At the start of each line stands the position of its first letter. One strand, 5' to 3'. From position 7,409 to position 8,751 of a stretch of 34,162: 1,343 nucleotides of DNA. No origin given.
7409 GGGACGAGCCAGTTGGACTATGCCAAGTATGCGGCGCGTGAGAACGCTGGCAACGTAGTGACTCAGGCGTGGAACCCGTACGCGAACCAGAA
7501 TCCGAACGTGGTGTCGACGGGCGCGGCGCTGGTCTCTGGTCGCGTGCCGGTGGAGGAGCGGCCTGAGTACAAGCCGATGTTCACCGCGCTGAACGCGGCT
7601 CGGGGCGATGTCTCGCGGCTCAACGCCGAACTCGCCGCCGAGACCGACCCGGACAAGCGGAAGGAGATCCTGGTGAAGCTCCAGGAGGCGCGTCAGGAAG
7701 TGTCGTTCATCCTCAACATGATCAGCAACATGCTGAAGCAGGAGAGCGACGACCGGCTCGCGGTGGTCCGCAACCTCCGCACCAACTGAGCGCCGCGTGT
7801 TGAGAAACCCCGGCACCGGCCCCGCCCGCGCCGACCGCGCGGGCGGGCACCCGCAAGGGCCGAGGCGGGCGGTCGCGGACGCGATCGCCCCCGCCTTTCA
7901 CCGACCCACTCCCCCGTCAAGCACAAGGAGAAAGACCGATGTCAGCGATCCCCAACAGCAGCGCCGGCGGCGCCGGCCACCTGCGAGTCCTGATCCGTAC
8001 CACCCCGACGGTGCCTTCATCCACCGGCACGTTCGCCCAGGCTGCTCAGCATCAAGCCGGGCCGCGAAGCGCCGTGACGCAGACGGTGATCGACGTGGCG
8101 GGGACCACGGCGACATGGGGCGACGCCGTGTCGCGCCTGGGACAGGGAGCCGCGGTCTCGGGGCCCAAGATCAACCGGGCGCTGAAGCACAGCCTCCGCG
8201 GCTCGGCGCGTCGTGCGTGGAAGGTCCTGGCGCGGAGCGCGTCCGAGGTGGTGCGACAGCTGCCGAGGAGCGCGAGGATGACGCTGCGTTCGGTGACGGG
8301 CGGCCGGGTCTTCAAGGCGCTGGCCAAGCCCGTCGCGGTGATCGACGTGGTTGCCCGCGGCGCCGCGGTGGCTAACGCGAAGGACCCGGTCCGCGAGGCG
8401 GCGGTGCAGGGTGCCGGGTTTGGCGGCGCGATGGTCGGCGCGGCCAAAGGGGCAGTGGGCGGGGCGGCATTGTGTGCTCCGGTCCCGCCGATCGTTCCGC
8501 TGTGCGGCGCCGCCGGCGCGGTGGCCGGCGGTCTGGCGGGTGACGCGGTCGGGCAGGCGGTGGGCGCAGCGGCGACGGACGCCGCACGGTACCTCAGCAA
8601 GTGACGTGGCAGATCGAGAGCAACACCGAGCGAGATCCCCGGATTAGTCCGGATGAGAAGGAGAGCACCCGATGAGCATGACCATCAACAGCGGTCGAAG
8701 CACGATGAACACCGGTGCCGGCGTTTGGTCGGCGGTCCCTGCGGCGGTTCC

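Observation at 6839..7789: Self-cleaving MIIA (DUF1521, GD|PH) domain fused to a complete needle-subunit-like hairpin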

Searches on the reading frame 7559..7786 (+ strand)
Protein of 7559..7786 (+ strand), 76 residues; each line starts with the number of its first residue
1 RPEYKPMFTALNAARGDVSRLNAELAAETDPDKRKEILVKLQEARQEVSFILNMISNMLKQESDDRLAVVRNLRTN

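Call 17: search_solved_structures(query=A2, max_evalue=10, show_alignments=3)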
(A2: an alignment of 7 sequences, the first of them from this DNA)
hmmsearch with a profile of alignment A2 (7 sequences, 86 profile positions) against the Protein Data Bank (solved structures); distinct sequences matched with E-value up to 10: 17.
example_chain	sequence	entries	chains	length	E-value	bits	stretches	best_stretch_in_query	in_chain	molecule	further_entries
2mme_A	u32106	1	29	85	0.048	17.4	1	29-85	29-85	MxiH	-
5apt_A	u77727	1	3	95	0.3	14.9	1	13-71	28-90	GENERAL CONTROL PROTEIN GCN4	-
5apu_A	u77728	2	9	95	0.31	14.8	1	13-71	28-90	GENERAL CONTROL PROTEIN GCN4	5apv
6ofg_P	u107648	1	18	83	0.38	14.6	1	14-85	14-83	Protein PrgI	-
2kv7_A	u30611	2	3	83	0.38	14.5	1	14-85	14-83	Protein prgI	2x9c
3j0r_A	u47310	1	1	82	0.56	14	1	32-85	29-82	Protein mxiH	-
2v6l_0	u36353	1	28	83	0.58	14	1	32-85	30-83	MXIH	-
4i44_A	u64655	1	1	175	0.58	14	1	5-42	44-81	Aerotaxis transducer Aer2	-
3zqb_A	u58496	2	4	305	0.58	14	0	16-85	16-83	PROTEIN PRGI, CELL INVASION PROTEIN SIPD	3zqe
3lnr_A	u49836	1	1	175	0.62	13.9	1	5-42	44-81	Aerotaxis transducer Aer2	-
2lpz_A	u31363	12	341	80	0.86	13.4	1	14-85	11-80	Protein prgI | PrgI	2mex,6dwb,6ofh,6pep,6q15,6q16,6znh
6rwy_L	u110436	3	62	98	0.89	13.4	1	32-85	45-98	Protein MxiH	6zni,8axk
6r17_A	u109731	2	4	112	0.94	13.3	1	9-71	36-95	Synaptonemal complex central element protein 2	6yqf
2xhe_B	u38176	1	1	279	1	13.1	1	9-79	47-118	SYNTAXIN1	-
6ot8_A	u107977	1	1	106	2.8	11.8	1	26-58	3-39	Soluble cytochrome b562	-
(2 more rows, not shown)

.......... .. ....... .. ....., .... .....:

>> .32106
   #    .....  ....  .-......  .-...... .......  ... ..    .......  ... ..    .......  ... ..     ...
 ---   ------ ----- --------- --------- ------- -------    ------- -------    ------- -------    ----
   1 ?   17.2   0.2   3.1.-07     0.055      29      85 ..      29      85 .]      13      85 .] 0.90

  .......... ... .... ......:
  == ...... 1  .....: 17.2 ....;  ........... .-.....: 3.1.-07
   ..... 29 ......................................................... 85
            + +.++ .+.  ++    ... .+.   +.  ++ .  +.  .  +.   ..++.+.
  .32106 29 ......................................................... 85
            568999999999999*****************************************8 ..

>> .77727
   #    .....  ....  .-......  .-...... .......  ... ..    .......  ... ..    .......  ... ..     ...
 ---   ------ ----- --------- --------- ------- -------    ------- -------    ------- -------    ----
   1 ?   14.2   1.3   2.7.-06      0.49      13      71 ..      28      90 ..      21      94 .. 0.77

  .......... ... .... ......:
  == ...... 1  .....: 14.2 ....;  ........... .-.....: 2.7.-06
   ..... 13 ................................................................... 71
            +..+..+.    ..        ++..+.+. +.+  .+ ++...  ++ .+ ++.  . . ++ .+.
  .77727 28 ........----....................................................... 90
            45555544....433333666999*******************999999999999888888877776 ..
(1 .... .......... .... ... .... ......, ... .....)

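Call 36: search_solved_structures(query=A3, max_evalue=10, show_alignments=4)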
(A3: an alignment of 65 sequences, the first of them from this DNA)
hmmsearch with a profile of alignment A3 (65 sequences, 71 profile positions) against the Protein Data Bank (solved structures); distinct sequences matched with E-value up to 10: 51.
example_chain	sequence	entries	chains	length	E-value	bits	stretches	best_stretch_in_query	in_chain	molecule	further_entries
7y6c_F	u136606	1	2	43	0.0027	21.2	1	32-68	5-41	EscG/YscG/SsaH family type III secretion system needle protein co-chaperone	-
2mme_A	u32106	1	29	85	0.0049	20.4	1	8-70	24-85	MxiH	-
3j0r_A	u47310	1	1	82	0.0097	19.4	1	12-70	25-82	Protein mxiH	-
2v6l_0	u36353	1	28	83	0.01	19.4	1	12-70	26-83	MXIH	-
6rwy_L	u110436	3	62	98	0.016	18.7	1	12-70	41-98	Protein MxiH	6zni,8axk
2oqq_A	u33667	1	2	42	0.046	17.3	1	11-41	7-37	Transcription factor HY5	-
6ofg_P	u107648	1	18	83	0.06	16.9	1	6-70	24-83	Protein PrgI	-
2kv7_A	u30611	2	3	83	0.069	16.7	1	6-70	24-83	Protein prgI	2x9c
6mi3_A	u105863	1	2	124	0.15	15.7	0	6-49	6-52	NF-kB ESSENTIAL MODULATOR,NF-kappa-B essential modulator,NF-kB ESSENTIAL MODULATOR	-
6zff_A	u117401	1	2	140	0.15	15.6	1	7-51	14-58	DNA double-strand break repair Rad50 ATPase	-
2p58_B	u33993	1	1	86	0.19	15.3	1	11-69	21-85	Putative type III secretion protein YscF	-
1xou_A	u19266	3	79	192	0.22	15.1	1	10-61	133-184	EspA | Translocon EspA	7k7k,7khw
4zry_B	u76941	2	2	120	0.24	15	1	24-62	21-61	Keratin, type II cytoskeletal 1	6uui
4xa3_A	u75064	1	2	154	0.3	14.7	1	2-65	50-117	Gp7-MYH7(1361-1425)-Eb1 chimera protein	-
6gvw_B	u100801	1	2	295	0.31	14.6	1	21-54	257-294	Lys-63-specific deubiquitinase BRCC36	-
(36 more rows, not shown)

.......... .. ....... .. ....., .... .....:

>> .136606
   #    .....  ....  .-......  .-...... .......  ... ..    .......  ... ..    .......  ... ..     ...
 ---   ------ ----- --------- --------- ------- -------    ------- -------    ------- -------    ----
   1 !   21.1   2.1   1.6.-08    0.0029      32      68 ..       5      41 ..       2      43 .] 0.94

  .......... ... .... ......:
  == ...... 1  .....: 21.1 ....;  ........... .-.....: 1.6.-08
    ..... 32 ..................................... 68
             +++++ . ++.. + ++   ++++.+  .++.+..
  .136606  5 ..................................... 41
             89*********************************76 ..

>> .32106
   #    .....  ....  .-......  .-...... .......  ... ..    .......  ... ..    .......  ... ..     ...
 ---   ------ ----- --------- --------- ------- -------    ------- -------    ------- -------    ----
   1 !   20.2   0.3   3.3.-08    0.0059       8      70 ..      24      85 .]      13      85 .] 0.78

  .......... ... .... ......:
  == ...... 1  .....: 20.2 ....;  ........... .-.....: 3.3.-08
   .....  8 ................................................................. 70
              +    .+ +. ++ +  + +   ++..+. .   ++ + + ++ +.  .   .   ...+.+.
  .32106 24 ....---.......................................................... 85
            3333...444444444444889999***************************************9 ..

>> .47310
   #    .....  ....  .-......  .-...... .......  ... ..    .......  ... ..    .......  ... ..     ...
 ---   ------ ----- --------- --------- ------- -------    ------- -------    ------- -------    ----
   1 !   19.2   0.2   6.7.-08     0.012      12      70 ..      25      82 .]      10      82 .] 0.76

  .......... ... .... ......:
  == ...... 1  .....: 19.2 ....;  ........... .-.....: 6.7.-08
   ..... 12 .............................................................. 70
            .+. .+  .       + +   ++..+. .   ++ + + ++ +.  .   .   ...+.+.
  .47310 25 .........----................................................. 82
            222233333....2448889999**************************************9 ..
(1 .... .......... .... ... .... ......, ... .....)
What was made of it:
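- On SctF needle subunit (PF09392 / TIGR02105): The PDB ranking is topped by needle subunits (call 36).
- The PDB profile search puts needle subunits at ranks 1-5, 7-8 and 11, and EspA at rank 12, all aligned to their C-termini (call 36). Needle proteins, a few dozen of 177,635 sequences, take 9 of the top 12 places (call 36).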

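Call 37: search_protein_families(library=pfam, alignment_id=A3, max_evalue=10)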
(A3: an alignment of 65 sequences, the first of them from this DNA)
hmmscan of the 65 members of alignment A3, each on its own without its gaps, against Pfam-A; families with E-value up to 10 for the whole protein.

A. member 1, seq(72 aa): 3 families
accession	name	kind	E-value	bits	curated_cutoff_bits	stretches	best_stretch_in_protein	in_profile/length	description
PF09392.15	T3SS_needle_F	-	0.012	16.2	29.4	1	7-67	12-69/71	Type III secretion needle MxiH, YscF, SsaG, EprI, PscF, EscF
PF15387.11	DUF4611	-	0.052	14.1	32.1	1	11-64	9-59/96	Domain of unknown function (DUF4611)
PF17408.7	MCD_N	-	0.12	12.9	22.4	1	16-63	23-70/85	Malonyl-CoA decarboxylase N-terminal domain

B. families by the number of members that match (of 65 scanned): 183 families (the first 25 are shown)
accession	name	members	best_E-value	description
PF09392.15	T3SS_needle_F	5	0.00013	Type III secretion needle MxiH, YscF, SsaG, EprI, PscF, EscF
PF01920.25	Prefoldin_2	4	0.003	Prefoldin subunit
PF14282.11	FlxA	4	0.0057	FlxA-like protein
PF02403.27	Seryl_tRNA_N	4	0.0099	Seryl-tRNA synthetase N-terminal domain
PF08581.15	Tup_N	4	0.014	Tup N-terminal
PF17408.7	MCD_N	3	0.0089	Malonyl-CoA decarboxylase N-terminal domain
PF11083.13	Relaxase_C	3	0.025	C-terminal helical hairpin domain from relaxase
PF22217.1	ACDH-11_C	3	0.031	Acyl-CoA dehydrogenase 11 C-terminal domain-like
PF05377.16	FlaC_arch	3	0.068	Flagella accessory protein C (FlaC)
PF02646.22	RmuC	2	0.0011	RmuC family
PF14335.11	DUF4391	2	0.0015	Domain of unknown function (DUF4391)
PF25101.1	Spectrin_7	2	0.0028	Animal spectrin repeats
PF16740.10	SKA2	2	0.0085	Spindle and kinetochore-associated protein 2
PF06102.17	RRP36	2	0.009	rRNA biogenesis protein RRP36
PF08653.15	DASH_Dam1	2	0.011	DASH complex subunit Dam1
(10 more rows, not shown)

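Call 57: predict_structure(alignment_id=A3)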
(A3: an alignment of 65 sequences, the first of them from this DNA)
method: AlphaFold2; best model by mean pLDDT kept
length: 72 residues; sequences in the alignment: 65
mean_pLDDT: 95.5   pTM: 0.73
mean pLDDT of the five models: 95.5, 94.8, 93.6, 93.1, 91.2
residues with pLDDT >= 90: 65; 70-90: 7; 50-70: 0; < 50: 0
segments of 3 or more residues with pLDDT < 50: none
pLDDT, mean of each block of 10 residues (from residue 1): 94 98 98 98 98 95 92 79
secondary structure, 60 per line:
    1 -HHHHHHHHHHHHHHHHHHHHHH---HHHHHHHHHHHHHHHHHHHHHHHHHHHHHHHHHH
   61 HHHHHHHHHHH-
elements in order: H2-23 H27-71
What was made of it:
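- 7571..7786 (+): Needle-family-like helix-turn-helix hairpin (residues 245-316). pLDDT 95.5 (call 57).
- Checked: The C-terminal module modelled alone gives pLDDT 95.5 (call 57).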

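Call 61: fold_search(model_id=the predicted structure, library=pdb)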
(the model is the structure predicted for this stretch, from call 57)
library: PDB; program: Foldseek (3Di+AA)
matches with E <= 10: 701; with E <= 0.001: 0
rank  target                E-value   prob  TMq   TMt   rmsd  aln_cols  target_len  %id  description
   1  7s5k_C                1.0e-01  1.00  0.70  0.74   3.7        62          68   19  M. xanthus ferritin-like protein EncB (released 2022-02-02)
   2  4afl_F                1.6e-01  1.00  0.90  0.73   1.3        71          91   14  The crystal structure of the ING4 dimerization domain reveals the functional organization of the ING family of chromat (released 2012-02-22)
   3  7s5c_F                1.6e-01  1.00  0.70  0.85   0.8        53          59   17  M. xanthus ferritin-like protein EncB (released 2022-02-02)
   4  7s5k_E                1.9e-01  1.00  0.70  0.77   2.8        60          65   20  M. xanthus ferritin-like protein EncB (released 2022-02-02)
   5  3k6c_G                2.1e-01  0.99  0.67  0.54   4.2        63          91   16  Crystal structure of protein ne0167 from nitrosomonas europaea (released 2009-10-27)
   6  6suw_W                2.2e-01  1.00  0.68  0.56   1.0        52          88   15  Crystal structure of Rhodospirillum rubrum Rru_A0973 E31A variant (released 2020-09-23)
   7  3k6c_D                2.2e-01  0.99  0.70  0.56   4.1        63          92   16  Crystal structure of protein ne0167 from nitrosomonas europaea (released 2009-10-27)
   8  7s5c_D                2.7e-01  1.00  0.68  0.78   0.8        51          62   18  M. xanthus ferritin-like protein EncB (released 2022-02-02)
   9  5l8g_E                2.7e-01  1.00  0.66  0.53   0.9        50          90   14  Crystal structure of Rhodospirillum rubrum Rru_A0973 mutant H65A (released 2016-08-31)
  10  6suw_C                2.7e-01  1.00  0.66  0.53   0.9        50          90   16  Crystal structure of Rhodospirillum rubrum Rru_A0973 E31A variant (released 2020-09-23)
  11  7s8t_A                2.9e-01  1.00  0.69  0.61   0.6        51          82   14  M. xanthus ferritin-like protein EncC (released 2022-02-02)
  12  7s5c_A                2.9e-01  0.99  0.71  0.76   3.3        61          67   20  M. xanthus ferritin-like protein EncB (released 2022-02-02)
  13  7s5c_E                3.1e-01  0.99  0.71  0.77   2.8        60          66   20  M. xanthus ferritin-like protein EncB (released 2022-02-02)
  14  7s8t_I                3.4e-01  1.00  0.67  0.62   0.7        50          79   14  M. xanthus ferritin-like protein EncC (released 2022-02-02)
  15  5da5_S                3.4e-01  1.00  0.66  0.54   0.9        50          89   14  Crystal structure of Rhodospirillum rubrum Rru_A0973 (released 2016-08-10)
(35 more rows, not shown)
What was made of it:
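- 7571..7786 (+): TM 0.80 to MxiH chain 6rwy_L (call 61).
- On SctF needle subunit (PF09392 / TIGR02105): TM 0.80/0.79 and rmsd 2.0 A to MxiH chain 6rwy_L, but at rank 31 and E=0.41, below generic hairpins (call 61).
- Closest known: SctF needle subunits. Same: The hairpin superposes on MxiH at TM 0.80 (call 61).
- The hairpin superposes on assembled MxiH at TM 0.80, rmsd 2.0 A over 68 columns (call 61). Foldseek ranks generic hairpins first (call 61).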

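Call 80: search_protein_families(library=ncbifam, alignment_id=A3, max_evalue=10)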
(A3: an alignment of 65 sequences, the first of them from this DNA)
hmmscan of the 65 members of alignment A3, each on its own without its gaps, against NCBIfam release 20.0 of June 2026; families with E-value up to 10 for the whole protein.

A. member 1, seq(72 aa): 2 families
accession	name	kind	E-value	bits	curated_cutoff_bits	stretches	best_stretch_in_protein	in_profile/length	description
TIGR02105.1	III_needle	equivalog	0.0082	16.5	41.7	1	18-60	22-63/72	type III secretion system needle filament subunit SctF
NF008475.0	PRK11372.1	equivalog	0.067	13.2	168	1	30-57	39-66/109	C-type lysozyme inhibitor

B. families by the number of members that match (of 65 scanned): 67 families (the first 25 are shown)
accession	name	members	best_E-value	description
TIGR02105.1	III_needle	6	0.0082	type III secretion system needle filament subunit SctF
NF052504.1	sll1863_fam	5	0.0021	sll1863 family stress response protein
NF045487.1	ASRP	4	0.0048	archaea-specific SMC-related protein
NF011854.0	PRK15326.1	2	0.001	type III secretion system needle complex protein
NF040697.1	VPA1267_fam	2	0.01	VPA1267 family protein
NF038218.1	IcmG_DotF_IVB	2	0.37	type IVB secretion system protein IcmG/DotF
NF047450.1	post-PEP-CTERM_1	1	0.0011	post-PEP-CTERM-1 domain-containing protein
NF041859.1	silencer_MvaTU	1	0.0015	histone-like nucleoid-structuring protein, MvaT/MvaU family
NF033949.1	Cas12b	1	0.0023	type V CRISPR-associated protein Cas12b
NF004270.2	PRK05687.2-1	1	0.0025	flagellar assembly protein FliH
NF052667.1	Tsi2_fam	1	0.0045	Tsi2 family anti-toxin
NF003449.0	PRK05014.1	1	0.0079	co-chaperone HscB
NF052422.1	translocon_SseB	1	0.0096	type III secretion system translocon protein SseB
NF041353.1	XopO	1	0.0098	XopO/AvrRps4 family type III secretion system effector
TIGR04523.1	Mplasa_alph_rch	1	0.01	helix-rich protein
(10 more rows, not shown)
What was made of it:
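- Closest known: EspA. Same: EspA appears at E=0.22 in the module's PDB search, and one member touches the SseB model (calls 36, 80).
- SctF is the most frequently hit family in both Pfam and NCBIfam member scans (calls 37, 80).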

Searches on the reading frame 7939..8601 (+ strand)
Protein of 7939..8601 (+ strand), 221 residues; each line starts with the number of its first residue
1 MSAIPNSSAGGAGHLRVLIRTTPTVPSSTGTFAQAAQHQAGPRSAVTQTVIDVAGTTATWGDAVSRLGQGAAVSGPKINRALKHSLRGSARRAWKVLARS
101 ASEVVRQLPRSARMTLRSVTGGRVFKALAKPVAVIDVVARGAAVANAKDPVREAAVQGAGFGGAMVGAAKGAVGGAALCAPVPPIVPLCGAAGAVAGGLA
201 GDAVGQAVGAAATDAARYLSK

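Call 7: search_protein_families(library=pfam, proteins=[window:7939-8601:+], max_evalue=0.01)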
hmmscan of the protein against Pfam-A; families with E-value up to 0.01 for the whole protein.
window:7939-8601:+ (221 aa): 0 families
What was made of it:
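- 7939..8604 (+): Downstream 221-aa gene with one hydrophobic segment (residues 171-200). Translocator-like (inferred). No Pfam hit (call 7).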
